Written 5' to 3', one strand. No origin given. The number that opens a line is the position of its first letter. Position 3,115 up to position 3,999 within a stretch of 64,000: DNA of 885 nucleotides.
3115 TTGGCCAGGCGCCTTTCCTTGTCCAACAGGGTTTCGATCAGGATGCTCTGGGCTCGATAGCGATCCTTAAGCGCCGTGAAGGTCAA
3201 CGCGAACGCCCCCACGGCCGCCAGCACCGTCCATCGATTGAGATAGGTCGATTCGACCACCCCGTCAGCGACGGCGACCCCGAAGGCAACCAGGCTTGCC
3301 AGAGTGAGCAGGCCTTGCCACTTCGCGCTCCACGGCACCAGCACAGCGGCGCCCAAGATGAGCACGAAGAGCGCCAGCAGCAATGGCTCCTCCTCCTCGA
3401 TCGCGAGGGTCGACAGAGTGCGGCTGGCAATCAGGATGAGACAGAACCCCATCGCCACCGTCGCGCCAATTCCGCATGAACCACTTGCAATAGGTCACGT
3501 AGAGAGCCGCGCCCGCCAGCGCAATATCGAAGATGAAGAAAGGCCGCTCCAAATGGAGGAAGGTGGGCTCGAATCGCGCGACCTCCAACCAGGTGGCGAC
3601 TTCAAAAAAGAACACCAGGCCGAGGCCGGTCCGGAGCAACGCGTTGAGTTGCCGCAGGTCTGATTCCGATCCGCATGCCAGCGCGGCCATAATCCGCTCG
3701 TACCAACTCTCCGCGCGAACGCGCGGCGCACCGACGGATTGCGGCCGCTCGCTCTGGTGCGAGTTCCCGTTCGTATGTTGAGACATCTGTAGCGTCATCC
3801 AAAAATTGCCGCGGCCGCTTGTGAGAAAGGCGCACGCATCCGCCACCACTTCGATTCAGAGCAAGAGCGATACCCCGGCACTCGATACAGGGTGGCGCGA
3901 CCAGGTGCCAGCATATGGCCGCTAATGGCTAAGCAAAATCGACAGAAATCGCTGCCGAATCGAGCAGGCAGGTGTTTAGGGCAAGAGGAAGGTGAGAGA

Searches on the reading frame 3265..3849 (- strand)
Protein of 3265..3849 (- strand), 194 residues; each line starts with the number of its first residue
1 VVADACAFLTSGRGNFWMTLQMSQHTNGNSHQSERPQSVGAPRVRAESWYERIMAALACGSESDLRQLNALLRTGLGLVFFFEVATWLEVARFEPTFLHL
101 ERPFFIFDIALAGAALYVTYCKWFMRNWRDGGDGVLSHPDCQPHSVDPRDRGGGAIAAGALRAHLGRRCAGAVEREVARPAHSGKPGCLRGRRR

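Call 47: search_protein_representatives(protein=window:3265-3849:-)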
Query: 194 residues. Proteins with E-value up to 0.001 (for the whole library): 20; up to 1e-10: 13; up to 1e-30: 4. The best 20 are listed.
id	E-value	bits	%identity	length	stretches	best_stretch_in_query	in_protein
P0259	1.2e-40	155.8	69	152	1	22-134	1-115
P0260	1.5e-31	126.2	68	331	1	27-129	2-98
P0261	1.8e-31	125.9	65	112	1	39-129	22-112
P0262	5.3e-31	124.4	79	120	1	54-129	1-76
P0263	4.5e-30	121.3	56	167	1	30-131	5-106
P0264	5.3e-28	114.6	65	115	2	29-116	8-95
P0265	1.8e-27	112.9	66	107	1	7-94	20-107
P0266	8.6e-26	107.3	71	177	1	54-129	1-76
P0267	3.6e-24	102.1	56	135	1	18-113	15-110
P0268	8.2e-15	71.5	43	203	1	22-129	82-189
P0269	1.6e-14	70.6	66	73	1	60-115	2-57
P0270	1.1e-13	67.8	54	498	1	62-129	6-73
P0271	3.2e-12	63.1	47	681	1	41-129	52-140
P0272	5.1e-08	49.3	64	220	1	129-181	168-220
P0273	3.2e-07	46.7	40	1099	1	42-130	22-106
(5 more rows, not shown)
